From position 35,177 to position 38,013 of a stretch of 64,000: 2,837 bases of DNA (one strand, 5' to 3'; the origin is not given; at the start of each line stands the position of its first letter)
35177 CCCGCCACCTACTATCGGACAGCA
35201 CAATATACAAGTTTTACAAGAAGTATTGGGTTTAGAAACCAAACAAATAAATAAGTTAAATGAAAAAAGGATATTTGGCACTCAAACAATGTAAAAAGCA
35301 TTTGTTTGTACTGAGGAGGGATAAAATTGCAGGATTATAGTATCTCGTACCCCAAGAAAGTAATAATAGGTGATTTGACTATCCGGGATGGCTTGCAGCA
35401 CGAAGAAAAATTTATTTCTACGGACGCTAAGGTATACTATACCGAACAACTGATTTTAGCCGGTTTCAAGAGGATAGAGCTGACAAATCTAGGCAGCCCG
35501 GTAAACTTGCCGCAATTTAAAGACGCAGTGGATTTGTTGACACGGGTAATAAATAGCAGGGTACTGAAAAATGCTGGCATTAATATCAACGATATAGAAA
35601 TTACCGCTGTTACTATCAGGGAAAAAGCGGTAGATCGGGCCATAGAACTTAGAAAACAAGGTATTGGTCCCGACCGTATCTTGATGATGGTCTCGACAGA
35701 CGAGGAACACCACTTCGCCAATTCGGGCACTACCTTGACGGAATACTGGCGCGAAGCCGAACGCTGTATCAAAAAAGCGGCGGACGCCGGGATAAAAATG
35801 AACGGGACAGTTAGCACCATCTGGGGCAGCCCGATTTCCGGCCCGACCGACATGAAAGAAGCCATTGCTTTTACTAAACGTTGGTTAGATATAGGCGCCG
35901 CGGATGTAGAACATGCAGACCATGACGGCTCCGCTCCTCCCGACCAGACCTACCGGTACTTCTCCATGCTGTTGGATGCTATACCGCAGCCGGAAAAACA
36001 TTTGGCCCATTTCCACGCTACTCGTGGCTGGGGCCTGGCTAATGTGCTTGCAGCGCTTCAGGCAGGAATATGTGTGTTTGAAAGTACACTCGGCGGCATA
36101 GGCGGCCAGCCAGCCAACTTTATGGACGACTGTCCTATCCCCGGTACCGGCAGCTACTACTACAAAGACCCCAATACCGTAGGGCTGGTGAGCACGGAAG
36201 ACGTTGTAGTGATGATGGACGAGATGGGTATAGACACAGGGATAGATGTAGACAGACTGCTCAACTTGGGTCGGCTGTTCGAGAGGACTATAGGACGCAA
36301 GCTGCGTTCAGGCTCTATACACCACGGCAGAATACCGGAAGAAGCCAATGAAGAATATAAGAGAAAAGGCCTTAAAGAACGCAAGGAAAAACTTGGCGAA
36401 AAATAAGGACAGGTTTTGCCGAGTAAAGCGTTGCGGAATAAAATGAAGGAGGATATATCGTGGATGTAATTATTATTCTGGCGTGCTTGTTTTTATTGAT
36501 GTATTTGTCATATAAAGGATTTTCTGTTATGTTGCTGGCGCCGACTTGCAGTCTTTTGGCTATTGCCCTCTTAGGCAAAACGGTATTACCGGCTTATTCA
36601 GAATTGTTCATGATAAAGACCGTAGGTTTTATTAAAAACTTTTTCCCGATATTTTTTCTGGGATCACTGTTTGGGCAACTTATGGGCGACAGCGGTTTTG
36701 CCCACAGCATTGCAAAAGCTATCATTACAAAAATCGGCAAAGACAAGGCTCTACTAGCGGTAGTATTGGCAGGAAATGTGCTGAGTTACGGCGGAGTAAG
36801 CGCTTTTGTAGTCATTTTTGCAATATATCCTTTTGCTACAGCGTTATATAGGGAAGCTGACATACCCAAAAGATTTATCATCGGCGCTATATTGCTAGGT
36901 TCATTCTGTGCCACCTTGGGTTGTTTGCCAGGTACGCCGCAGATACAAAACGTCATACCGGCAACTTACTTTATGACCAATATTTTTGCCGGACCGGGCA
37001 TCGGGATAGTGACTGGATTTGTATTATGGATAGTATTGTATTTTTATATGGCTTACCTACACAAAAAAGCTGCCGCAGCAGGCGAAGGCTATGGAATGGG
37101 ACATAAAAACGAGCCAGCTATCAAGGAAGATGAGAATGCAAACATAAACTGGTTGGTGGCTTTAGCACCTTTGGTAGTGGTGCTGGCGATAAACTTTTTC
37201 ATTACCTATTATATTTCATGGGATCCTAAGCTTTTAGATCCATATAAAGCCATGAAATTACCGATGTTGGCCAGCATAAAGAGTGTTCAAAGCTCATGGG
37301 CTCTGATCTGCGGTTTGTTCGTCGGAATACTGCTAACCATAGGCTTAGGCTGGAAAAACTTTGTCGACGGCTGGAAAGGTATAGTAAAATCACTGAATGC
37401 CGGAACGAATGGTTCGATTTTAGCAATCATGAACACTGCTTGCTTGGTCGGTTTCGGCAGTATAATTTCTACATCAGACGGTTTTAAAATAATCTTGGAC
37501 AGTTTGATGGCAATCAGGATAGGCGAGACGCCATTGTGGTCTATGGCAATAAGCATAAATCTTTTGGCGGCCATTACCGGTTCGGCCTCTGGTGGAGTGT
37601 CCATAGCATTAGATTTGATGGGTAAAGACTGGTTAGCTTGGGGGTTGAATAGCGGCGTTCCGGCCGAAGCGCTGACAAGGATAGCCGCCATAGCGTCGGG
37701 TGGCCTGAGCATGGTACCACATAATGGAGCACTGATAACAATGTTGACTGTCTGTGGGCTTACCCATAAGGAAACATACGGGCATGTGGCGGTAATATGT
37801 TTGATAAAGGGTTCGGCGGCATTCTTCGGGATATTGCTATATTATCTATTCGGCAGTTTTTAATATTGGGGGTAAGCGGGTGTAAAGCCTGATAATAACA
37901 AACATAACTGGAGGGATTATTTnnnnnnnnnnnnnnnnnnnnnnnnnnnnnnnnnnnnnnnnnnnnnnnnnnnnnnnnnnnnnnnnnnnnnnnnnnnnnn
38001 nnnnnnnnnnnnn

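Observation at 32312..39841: Sigma-54-dependent operon combining aconitase X, a family III CoA-transferase, an HMG-CoA-lyase-like enzyme, a GntP-like carrier and a cupin: a candidate uncharacterised organic-acid catabolic pathway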

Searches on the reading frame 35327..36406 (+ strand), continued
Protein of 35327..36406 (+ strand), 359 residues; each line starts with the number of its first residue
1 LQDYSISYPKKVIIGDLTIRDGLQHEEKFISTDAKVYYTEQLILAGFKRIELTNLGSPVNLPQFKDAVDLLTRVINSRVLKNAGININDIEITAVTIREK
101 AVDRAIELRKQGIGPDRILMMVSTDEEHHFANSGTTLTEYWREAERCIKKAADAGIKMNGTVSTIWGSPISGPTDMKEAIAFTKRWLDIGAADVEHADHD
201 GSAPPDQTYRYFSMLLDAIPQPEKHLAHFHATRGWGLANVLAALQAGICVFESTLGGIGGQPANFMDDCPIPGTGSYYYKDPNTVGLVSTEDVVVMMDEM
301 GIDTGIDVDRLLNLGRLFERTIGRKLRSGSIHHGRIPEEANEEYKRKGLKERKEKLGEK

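Call 93: search_protein_families(library=ncbifam, proteins=[L141:1385-3124:+, L146:12842-14392:-, L146:4916-6127:+, L140:8019-8966:-, L110:1064-1852:+, L107:6808-7956:+], max_evalue=1e-20)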
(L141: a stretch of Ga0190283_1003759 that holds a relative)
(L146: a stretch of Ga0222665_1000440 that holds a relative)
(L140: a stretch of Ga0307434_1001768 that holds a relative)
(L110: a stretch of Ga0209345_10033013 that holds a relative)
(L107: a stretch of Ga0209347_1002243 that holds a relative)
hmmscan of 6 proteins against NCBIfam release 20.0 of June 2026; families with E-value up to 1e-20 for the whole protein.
L141:1385-3124:+ (579 aa): 1 family
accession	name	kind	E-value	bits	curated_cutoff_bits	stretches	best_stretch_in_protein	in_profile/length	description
TIGR01117.1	mmdA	subfamily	1e-40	140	998.8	1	51-549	22-486/512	methylmalonyl-CoA decarboxylase subunit alpha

L146:12842-14392:- (516 aa): 4 families
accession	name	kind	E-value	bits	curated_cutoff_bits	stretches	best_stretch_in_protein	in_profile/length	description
TIGR01117.1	mmdA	subfamily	4.2e-250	830.8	998.8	1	5-516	1-512/512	methylmalonyl-CoA decarboxylase subunit alpha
TIGR00515.1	accD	equivalog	9.9e-26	90.7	317.45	0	34-207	56-242/285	acetyl-CoA carboxylase, carboxyltransferase subunit beta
NF005530.0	PRK07189.1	equivalog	8.2e-23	80.9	228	0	34-204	15-193/303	biotin-independent malonate decarboxylase subunit beta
TIGR03133.1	malonate_beta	equivalog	9e-23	80.9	278.15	0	35-229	6-207/274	biotin-independent malonate decarboxylase subunit beta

L146:4916-6127:+ (403 aa): 0 families

L140:8019-8966:- (315 aa): 1 family
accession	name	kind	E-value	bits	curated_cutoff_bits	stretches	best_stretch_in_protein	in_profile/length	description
NF004283.0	PRK05692.1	subfamily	7.9e-39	133.5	246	1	38-305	32-284/300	hydroxymethylglutaryl-CoA lyase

L110:1064-1852:+ (262 aa): 64 families (the best 25 are shown)
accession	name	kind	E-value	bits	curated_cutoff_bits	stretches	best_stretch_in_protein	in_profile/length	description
NF005802.0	PRK07657.1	equivalog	3.1e-102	341.5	363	1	3-261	4-259/260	enoyl-CoA hydratase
NF004475.0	PRK05809.1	subfamily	1.9e-78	263.5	394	1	6-261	7-259/260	short-chain-enoyl-CoA hydratase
NF004517.0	PRK05862.1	equivalog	3.1e-66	223.5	396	1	4-261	5-256/257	enoyl-CoA hydratase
NF007239.0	PRK09674.1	equivalog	3.3e-66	223.4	371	1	4-262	5-257/257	2,3-dehydroadipyl-CoA hydratase PaaF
NF006007.0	PRK08138.1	subfamily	3.9e-65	219.8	355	1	4-262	9-261/261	enoyl-CoA hydratase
NF051848.1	EnCoAHydtEchA19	equivalog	5.3e-64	216.2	400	1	8-262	5-258/258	enoyl-CoA hydratase EchA19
NF006699.0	PRK09245.1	subfamily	1e-61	208.5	354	1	1-262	1-266/266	crotonase/enoyl-CoA hydratase family protein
NF006566.0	PRK09076.1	subfamily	5.8e-59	199.8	286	1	5-260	7-258/260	enoyl-CoA hydratase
NF005803.0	PRK07658.1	equivalog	2e-58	197.8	313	1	6-262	5-257/257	enoyl-CoA hydratase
NF004634.0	PRK05980.1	equivalog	4e-58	196.9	375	1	1-261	1-262/263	crotonase/enoyl-CoA hydratase family protein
NF004840.0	PRK06190.1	equivalog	2.8e-57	194.3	253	1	2-236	3-233/260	enoyl-CoA hydratase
NF004781.0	PRK06127.1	subfamily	6.4e-57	193.2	291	1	2-262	10-269/269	enoyl-CoA hydratase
NF006100.0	PRK08252.1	subfamily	4.6e-51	173.8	282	1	1-262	1-254/254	crotonase/enoyl-CoA hydratase family protein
NF006109.0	PRK08260.1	subfamily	1.5e-49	168.8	320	1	7-261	8-277/296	enoyl-CoA hydratase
NF005864.0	PRK07799.1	equivalog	3.8e-48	164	316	1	6-262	11-266/266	crotonase/enoyl-CoA hydratase family protein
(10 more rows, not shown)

L107:6808-7956:+ (382 aa): 19 families
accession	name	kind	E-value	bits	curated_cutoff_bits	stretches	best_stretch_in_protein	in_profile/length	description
NF042972.1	AcrlCoAredClosAcrC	equivalog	4e-119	397.7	640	1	1-380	1-377/378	acryloyl-CoA reductase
NF053553.1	prodigi_MBC_PigA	equivalog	1.9e-112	376.2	500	1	1-378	1-378/381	prodigiosin MBC biosynthesis dehydrogenase PigA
NF045652.1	ProlPCPDhRedW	equivalog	3.6e-100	335.4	650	1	8-376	3-370/376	L-prolyl-[peptidyl-carrier protein] dehydrogenase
NF045552.1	GlutCoADH_Des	equivalog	1.7e-96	323.8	470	1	1-376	1-376/387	glutaryl-CoA dehydrogenase Acd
NF058590.1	AcCoDHFadEBacil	equivalog_domain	9e-96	321.7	600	1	5-381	21-412/586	acyl-CoA dehydrogenase FadE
NF043006.1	CyhCrbnylCoADH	equivalog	8.2e-87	291.6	650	1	5-378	4-374/380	cyclohexane-1-carbonyl-CoA dehydrogenase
NF008997.0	PRK12341.1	equivalog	1.6e-78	264.4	537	1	1-372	1-369/382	acyl-CoA dehydrogenase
NF042439.1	SulpropCoADesulf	equivalog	1.3e-77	261.2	600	1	16-380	4-371/379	3-sulfinopropanoyl-CoA desulfinase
TIGR03207.1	cyc_hxne_CoA_dh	equivalog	7.4e-75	252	575.35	1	5-377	1-369/372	cyclohexanecarboxyl-CoA dehydrogenase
NF002885.1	PRK03354.1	equivalog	3.6e-68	230.3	540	1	1-378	1-372/378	crotonobetainyl-CoA dehydrogenase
NF052270.1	Staph_DH_FadE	equivalog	4.3e-51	173.9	600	1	5-379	21-393/400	acyl-CoA dehydrogenase FadE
TIGR03203.1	pimD_small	equivalog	5.2e-40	137.7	652.7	1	2-369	1-366/378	pimeloyl-CoA dehydrogenase small subunit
NF007000.1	PRK09463.1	subfamily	1.9e-31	109.2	600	1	33-346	70-399/726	acyl-CoA dehydrogenase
NF049984.1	Rv1679_FadE16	equivalog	1.1e-30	107.2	600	1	27-361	15-347/371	Rv1679 family acyl-CoA dehydrogenase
NF037942.1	ac_ACP_DH_MbtN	equivalog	5.3e-28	97.8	700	1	14-372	7-358/376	mycobactin biosynthesis acyl-ACP dehydrogenase MbtN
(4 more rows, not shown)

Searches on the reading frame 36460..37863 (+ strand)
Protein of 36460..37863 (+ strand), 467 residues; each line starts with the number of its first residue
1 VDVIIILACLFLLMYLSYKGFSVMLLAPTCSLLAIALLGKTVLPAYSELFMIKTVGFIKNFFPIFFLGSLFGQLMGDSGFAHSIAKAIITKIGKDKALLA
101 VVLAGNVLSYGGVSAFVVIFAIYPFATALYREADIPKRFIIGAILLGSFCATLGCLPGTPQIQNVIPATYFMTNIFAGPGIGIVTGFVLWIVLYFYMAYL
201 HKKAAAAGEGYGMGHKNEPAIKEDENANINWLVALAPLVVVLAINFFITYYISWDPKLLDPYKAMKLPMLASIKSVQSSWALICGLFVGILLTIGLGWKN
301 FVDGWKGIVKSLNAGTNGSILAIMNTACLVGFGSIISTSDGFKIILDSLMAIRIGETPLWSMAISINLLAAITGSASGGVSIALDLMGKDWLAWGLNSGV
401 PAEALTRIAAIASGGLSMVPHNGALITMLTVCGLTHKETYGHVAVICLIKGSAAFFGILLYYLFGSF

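Call 3: search_protein_families(library=pfam, proteins=[window:36460-37863:+])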
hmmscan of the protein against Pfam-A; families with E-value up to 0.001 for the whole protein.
window:36460-37863:+ (467 aa): 0 families

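Call 4: search_protein_families(library=ncbifam, proteins=[window:36460-37863:+])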
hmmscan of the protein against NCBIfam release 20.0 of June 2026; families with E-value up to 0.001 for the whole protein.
window:36460-37863:+ (467 aa): 0 families

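Call 8: search_protein_families(library=pfam, proteins=[window:36460-37863:+], max_evalue=0.1)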
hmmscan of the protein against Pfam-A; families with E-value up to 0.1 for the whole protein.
window:36460-37863:+ (467 aa): 1 family
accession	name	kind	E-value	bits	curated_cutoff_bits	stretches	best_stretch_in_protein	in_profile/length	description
PF02447.22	GntP_permease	-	0.032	13.4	22.5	1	4-461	8-437/440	GntP family permease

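Call 51: search_protein_families(library=ncbifam, proteins=[window:36460-37863:+], max_evalue=1e-10)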
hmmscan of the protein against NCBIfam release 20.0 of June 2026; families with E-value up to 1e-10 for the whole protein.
window:36460-37863:+ (467 aa): 0 families

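Call 83: search_protein_representatives(protein=window:36460-37863:+)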
Query: 467 residues. Proteins with E-value up to 0.001 (for the whole library): 2834; up to 1e-10: 1659; up to 1e-30: 425. The best 150 are listed.
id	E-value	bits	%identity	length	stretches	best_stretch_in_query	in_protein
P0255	3.4e-134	464.8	51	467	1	1-465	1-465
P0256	1.1e-132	459.8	50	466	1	1-466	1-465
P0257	2.2e-106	373.2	44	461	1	3-456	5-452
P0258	1.2e-104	367.4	46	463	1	5-467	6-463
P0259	1.4e-100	354.1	40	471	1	1-465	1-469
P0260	9.2e-97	341.4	43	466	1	1-465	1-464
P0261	5.0e-87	309.3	42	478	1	6-467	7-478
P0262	2.8e-86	306.9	41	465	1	5-464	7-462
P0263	3.4e-84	300.0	41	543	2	1-204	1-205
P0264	2.7e-82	293.7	42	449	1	4-450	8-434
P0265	1.0e-81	291.8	45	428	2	2-200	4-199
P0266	1.2e-80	288.3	39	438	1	1-448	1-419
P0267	4.5e-80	286.4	39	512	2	4-211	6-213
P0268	6.0e-80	286.0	39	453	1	1-465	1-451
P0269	1.8e-77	277.8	38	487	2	5-212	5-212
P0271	1.8e-76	274.5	37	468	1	3-465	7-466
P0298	1.7e-61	225.2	34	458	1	6-465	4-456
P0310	1.3e-58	215.7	33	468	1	6-448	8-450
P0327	3.9e-55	204.2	32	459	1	2-449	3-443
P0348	1.0e-51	193.0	32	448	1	3-449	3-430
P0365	2.3e-49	185.2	33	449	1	4-464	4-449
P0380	1.4e-47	179.3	30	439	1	5-452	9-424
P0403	1.1e-45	173.0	31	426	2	4-249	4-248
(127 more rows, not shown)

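Call 84: search_protein_families(library=pfam, proteins=[P0255, P0259, P0271, P0298, P0310, P0327, P0348, P0380, P0403, P0365], max_evalue=0.01)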
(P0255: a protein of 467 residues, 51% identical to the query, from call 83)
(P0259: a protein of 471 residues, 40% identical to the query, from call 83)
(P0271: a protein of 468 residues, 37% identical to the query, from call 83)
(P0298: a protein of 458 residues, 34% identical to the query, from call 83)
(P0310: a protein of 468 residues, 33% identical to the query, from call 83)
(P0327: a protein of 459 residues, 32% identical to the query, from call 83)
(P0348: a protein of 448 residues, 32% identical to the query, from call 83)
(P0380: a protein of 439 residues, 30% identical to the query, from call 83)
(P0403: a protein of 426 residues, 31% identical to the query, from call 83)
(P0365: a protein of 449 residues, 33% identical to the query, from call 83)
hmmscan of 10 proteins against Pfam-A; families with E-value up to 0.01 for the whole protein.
P0255 (467 aa): 1 family
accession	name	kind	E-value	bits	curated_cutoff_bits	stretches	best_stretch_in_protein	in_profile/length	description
PF02447.22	GntP_permease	-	2.2e-06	27.1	22.5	1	3-463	7-439/440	GntP family permease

P0259 (471 aa): 0 families

P0271 (468 aa): 1 family
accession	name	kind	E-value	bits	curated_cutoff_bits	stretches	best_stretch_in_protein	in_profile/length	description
PF02447.22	GntP_permease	-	9.8e-13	48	22.5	1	7-359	3-339/440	GntP family permease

P0298 (458 aa): 0 families

P0310 (468 aa): 1 family
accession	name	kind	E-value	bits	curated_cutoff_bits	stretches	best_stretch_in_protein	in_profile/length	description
PF02447.22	GntP_permease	-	4.1e-12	46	22.5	1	4-316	6-294/440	GntP family permease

P0327 (459 aa): 0 families

P0348 (448 aa): 1 family
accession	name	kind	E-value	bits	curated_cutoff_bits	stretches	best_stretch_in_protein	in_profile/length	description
PF02447.22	GntP_permease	-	8.5e-08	31.8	22.5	1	3-361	3-356/440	GntP family permease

P0380 (439 aa): 1 family
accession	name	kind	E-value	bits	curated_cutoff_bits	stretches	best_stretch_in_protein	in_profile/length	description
PF02447.22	GntP_permease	-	2.2e-09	37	22.5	1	9-254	6-248/440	GntP family permease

P0403 (426 aa): 1 family
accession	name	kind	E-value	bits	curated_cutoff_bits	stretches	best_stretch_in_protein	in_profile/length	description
PF02447.22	GntP_permease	-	1.6e-07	30.8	22.5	1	2-241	2-236/440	GntP family permease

P0365 (449 aa): 1 family
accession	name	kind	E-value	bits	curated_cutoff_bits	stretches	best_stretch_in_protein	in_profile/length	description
PF02447.22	GntP_permease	-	2e-10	40.5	22.5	1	7-341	7-334/440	GntP family permease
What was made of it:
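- On GntP permease family: Seven of ten homologues at 30-50% identity pass the cut-off (calls 83, 84).
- Checked: Seven of ten of its relatives pass the cut-off (calls 83, 84).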
